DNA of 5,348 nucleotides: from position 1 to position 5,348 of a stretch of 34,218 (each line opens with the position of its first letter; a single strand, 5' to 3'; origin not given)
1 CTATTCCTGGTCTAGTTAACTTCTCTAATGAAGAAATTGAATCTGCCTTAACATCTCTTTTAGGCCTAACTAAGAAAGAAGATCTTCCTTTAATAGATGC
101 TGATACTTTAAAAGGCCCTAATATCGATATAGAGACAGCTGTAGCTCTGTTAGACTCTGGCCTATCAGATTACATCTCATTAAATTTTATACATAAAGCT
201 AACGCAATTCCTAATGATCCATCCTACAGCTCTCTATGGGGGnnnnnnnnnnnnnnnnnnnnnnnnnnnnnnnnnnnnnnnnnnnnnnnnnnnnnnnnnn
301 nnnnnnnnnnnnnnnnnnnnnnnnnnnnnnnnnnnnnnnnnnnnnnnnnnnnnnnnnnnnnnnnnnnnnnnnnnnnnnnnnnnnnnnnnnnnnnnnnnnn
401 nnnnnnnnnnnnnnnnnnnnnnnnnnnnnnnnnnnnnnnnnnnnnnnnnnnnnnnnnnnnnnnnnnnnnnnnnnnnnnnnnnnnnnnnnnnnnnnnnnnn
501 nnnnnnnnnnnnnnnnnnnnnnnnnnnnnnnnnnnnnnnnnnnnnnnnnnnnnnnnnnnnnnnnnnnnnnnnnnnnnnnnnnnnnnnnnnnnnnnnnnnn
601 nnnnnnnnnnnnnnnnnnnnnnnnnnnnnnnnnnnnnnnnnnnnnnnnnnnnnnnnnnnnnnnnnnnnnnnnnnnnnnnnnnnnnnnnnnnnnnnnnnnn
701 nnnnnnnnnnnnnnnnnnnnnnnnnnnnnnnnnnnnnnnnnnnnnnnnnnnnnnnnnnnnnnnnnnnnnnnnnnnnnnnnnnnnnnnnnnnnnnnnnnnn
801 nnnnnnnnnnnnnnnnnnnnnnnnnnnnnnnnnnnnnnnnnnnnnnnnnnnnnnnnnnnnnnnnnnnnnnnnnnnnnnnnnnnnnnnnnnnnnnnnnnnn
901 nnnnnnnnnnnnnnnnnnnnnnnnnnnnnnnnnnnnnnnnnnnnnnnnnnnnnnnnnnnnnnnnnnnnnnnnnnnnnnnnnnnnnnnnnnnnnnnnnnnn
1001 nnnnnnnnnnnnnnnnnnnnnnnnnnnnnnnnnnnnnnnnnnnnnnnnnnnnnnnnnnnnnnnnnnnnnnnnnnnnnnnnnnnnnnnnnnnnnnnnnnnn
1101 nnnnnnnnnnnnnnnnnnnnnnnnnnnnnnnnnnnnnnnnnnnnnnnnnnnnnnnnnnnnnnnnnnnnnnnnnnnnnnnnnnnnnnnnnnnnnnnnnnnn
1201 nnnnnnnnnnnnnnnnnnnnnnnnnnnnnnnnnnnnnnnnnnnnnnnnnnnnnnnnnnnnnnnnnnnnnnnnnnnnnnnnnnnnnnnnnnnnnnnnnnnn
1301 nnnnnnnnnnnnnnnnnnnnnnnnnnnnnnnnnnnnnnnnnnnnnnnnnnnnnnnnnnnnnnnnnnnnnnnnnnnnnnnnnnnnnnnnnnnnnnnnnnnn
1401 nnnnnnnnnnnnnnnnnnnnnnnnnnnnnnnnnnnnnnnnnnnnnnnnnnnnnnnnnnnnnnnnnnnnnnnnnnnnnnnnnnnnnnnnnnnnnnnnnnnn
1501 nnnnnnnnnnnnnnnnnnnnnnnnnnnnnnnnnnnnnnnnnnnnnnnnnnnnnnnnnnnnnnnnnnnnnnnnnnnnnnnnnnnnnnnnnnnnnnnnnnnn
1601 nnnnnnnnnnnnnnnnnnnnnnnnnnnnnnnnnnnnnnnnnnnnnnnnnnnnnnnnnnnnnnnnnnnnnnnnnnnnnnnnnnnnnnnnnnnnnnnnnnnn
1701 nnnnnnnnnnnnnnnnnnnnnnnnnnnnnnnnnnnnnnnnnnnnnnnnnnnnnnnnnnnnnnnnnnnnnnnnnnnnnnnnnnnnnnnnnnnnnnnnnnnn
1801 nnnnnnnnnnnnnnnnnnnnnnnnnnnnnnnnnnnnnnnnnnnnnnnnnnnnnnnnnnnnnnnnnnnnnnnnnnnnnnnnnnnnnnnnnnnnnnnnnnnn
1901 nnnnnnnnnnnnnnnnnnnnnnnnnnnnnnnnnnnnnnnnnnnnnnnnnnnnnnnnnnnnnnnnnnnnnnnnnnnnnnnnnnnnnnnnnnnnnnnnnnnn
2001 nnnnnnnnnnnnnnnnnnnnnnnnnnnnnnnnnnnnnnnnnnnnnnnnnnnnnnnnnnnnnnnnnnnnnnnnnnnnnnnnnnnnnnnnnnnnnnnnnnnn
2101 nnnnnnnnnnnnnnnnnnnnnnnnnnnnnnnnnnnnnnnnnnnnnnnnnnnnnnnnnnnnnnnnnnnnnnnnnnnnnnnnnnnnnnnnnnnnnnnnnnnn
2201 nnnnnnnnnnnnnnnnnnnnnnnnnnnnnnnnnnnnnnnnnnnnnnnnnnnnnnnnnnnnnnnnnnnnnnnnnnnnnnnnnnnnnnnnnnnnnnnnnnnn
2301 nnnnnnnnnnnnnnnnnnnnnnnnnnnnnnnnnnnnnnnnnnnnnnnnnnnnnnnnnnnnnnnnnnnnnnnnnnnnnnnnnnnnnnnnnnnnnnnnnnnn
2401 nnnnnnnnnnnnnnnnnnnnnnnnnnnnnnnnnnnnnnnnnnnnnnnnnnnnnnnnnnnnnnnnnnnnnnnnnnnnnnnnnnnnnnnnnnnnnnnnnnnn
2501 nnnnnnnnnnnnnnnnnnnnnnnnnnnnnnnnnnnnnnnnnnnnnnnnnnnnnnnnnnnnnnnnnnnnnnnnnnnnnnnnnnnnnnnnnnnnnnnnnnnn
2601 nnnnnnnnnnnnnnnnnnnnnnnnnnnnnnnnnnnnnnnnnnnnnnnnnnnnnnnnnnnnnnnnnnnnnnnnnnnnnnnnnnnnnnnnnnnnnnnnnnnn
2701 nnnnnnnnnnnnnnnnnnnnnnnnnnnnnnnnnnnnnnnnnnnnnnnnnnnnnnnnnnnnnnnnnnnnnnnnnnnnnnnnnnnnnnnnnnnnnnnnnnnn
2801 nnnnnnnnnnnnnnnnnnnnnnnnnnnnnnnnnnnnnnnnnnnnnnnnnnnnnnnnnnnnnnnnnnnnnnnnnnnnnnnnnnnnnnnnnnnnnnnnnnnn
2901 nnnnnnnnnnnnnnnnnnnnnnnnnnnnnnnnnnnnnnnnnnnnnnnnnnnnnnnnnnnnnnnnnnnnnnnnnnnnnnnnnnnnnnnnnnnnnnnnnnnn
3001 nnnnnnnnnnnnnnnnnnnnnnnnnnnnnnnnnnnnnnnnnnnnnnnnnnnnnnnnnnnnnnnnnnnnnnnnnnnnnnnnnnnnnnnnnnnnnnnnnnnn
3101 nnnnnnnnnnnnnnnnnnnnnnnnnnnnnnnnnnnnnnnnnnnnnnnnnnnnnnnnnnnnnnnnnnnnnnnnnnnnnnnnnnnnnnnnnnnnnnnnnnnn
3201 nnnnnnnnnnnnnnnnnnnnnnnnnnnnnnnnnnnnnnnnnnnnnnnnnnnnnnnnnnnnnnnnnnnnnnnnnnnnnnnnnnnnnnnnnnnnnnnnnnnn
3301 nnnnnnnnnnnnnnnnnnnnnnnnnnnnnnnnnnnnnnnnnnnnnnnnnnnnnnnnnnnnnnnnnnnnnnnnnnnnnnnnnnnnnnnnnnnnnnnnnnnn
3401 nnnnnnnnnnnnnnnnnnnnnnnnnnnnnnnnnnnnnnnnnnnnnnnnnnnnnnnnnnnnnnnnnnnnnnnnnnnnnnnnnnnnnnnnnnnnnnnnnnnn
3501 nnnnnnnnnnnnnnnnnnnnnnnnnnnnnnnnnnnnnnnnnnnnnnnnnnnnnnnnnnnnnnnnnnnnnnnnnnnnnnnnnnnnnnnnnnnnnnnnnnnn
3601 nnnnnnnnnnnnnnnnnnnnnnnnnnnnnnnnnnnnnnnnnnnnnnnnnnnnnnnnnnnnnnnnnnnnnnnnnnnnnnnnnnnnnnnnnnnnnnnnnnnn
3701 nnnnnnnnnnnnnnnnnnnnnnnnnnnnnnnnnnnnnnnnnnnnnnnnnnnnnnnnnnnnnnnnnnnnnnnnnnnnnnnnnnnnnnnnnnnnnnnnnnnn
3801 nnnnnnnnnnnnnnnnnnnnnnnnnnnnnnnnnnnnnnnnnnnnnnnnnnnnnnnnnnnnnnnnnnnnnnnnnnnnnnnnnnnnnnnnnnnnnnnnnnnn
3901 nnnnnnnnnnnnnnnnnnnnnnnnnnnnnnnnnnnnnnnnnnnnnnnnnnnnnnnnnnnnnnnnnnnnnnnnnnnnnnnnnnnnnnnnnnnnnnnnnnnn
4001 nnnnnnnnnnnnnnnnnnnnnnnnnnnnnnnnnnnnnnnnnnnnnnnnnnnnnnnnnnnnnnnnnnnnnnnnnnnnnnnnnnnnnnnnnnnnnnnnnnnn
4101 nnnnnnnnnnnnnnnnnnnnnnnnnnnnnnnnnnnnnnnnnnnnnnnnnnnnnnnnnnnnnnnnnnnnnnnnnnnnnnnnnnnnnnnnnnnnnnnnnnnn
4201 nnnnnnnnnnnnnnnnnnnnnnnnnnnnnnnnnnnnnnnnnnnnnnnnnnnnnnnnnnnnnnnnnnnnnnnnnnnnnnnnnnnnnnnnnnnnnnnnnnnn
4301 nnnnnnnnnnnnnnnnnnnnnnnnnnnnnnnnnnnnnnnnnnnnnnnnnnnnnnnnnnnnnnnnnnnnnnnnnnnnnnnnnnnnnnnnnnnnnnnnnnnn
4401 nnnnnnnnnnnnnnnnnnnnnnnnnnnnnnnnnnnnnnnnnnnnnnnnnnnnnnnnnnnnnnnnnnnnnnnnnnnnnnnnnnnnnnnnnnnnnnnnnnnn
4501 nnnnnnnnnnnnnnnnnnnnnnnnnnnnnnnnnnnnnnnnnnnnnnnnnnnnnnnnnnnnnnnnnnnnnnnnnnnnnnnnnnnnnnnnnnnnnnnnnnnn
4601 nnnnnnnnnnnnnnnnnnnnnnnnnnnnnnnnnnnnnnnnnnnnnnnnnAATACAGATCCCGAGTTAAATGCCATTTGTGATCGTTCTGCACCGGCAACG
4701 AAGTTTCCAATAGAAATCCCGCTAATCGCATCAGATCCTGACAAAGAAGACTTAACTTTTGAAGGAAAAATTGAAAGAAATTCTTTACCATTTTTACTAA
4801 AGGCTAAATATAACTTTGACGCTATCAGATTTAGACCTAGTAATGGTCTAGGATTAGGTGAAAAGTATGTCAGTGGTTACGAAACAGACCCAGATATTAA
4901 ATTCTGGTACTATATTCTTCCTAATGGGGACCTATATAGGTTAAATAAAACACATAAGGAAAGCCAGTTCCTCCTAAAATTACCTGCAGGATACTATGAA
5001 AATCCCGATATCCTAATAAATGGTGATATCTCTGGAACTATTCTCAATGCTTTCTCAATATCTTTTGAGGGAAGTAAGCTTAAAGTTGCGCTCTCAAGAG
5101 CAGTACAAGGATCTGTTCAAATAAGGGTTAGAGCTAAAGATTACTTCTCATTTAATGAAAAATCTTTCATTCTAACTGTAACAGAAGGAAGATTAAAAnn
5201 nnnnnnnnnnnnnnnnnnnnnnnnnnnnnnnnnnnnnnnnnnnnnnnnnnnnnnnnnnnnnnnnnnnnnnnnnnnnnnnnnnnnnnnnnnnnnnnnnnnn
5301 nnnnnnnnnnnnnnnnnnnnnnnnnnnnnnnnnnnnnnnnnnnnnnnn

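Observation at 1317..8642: A recurring insert of roughly 75-100 aa (consensus core PNGxLY) splits six cadherin-like repeats across two genes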

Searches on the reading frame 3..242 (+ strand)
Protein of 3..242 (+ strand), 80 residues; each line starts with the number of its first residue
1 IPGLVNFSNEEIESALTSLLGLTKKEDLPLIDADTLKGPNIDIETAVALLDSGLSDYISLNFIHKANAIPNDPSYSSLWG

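Call 89: search_protein_families(library=pfam, proteins=[window:3-242:+], max_evalue=1)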
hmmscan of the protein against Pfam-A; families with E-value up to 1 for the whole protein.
window:3-242:+ (80 aa): 1 family
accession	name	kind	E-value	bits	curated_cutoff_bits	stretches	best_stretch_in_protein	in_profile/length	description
PF22148.1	Fervidolysin_NPro-like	-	0.0087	16.9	21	1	4-50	21-69/81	Fervidolysin N-terminal prodomain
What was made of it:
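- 3..1727 (+): S8 (subtilase) protease gene, cut at its 5' end by the contig. It has a prodomain remnant, a catalytic domain and one C-terminal split Ig repeat. There is a weak Fervidolysin_NPro-like match at 16.9 bits, below the cutoff (call 89).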

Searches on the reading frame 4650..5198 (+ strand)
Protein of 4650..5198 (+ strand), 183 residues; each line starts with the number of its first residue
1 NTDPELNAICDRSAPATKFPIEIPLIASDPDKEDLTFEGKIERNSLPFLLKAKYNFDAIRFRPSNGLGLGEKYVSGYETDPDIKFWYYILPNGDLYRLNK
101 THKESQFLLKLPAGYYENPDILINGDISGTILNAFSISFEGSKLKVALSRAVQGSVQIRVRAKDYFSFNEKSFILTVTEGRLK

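Call 26: predict_structure(alignment_id=A3)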
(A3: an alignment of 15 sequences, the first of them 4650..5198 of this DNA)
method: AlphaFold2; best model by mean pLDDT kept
length: 183 residues; sequences in the alignment: 15
mean_pLDDT: 86.5   pTM: 0.61
mean pLDDT of the five models: 86.5, 86.5, 86.5, 84.7, 84.5
residues with pLDDT >= 90: 88; 70-90: 77; 50-70: 15; < 50: 3
segments of 3 or more residues with pLDDT < 50: 181-183
pLDDT, mean of each block of 10 residues (from residue 1): 93 90 97 95 74 86 73 90 92 91 89 83 68 88 94 85 96 86 46
secondary structure, 60 per line:
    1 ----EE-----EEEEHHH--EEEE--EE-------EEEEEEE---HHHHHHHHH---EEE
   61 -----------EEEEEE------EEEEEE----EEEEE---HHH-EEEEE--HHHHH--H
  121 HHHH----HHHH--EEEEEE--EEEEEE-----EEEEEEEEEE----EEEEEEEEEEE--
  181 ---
elements in order: E12-15 E21-24 E36-42 H46-54 E58-60 E72-77 E84-89 E94-98 E106-110 H113-117 H120-124 H129-132 E135-140 E143-148 E154-163 E168-178
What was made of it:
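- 4656..5192 (+): Split repeat hosting copy 2 (giant aa 972-1150). The AlphaFold2 model of aa 970-1152 has pLDDT 86.5 (call 26).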

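Call 30: fold_search(model_id=the predicted structure, library=pdb)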
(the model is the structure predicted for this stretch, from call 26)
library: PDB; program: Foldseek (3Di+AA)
matches with E <= 10: 1641; with E <= 0.001: 6
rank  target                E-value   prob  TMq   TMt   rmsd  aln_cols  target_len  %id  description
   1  4m00_A                3.6e-04  0.75  0.21  0.08  27.0       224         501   10  Crystal structure of the ligand binding region of staphylococcal adhesion SraP (released 2014-06-18)
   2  2xy1                  7.0e-04  0.60  0.21  0.20  28.0       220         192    9  CRYSTAL STRUCTURE OF NCAM2 IG3-4 (released 2011-02-23)
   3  3b43                  7.0e-04  0.51  0.20  0.07  30.8       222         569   10  I-band fragment I65-I70 from titin (released 2008-01-22)
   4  7ol4_D                7.4e-04  0.54  0.19  0.07  27.9       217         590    9  Mouse contactin-1 neurofascin-155 immunoglobulin domains adhesion complex (released 2022-12-14)
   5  6sdb_A                8.8e-04  0.60  0.21  0.20  26.9       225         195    9  Chimeric titin Z1Z2 functionalized with a KLER exogenous peptide from decorin (released 2019-09-18)
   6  6sdb_B                9.8e-04  0.57  0.21  0.20  24.4       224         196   10  Chimeric titin Z1Z2 functionalized with a KLER exogenous peptide from decorin (released 2019-09-18)
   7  8k3j_A                1.4e-03  0.54  0.21  0.07  28.4       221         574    9  Structure of human CNTN2 immunoglobulin domains 1-6 homo-dimer (released 2024-07-17)
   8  1ya5_A                1.4e-03  0.47  0.21  0.20  30.1       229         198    9  Crystal structure of the titin domains z1z2 in complex with telethonin (released 2005-12-20)
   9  8k53_A                1.4e-03  0.51  0.21  0.05  27.5       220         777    9  Structure of the Dimeric Human CNTN2 Ig 1-6-FNIII 1-2 Domain in an Asymmetric State (released 2023-12-06)
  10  5uv6_A                1.5e-03  0.54  0.21  0.14  27.1       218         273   11  Crystal structure of human Opioid Binding Protein/Cell Adhesion Molecule Like (OPCML) (released 2018-03-21)
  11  7ol4_C                1.5e-03  0.33  0.17  0.06  28.7       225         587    8  Mouse contactin-1 neurofascin-155 immunoglobulin domains adhesion complex (released 2022-12-14)
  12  6sdb_E                1.6e-03  0.51  0.21  0.20  29.4       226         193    9  Chimeric titin Z1Z2 functionalized with a KLER exogenous peptide from decorin (released 2019-09-18)
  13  1ya5_B                1.7e-03  0.51  0.21  0.20  30.4       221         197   10  Crystal structure of the titin domains z1z2 in complex with telethonin (released 2005-12-20)
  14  2a38_A                1.7e-03  0.47  0.21  0.20  29.6       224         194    9  Crystal structure of the N-Terminus of titin (released 2006-06-24)
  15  3p3y                  1.8e-03  0.35  0.18  0.10  27.8       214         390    9  Crystal structure of neurofascin homophilic adhesion complex in space group p6522 (released 2010-11-03)
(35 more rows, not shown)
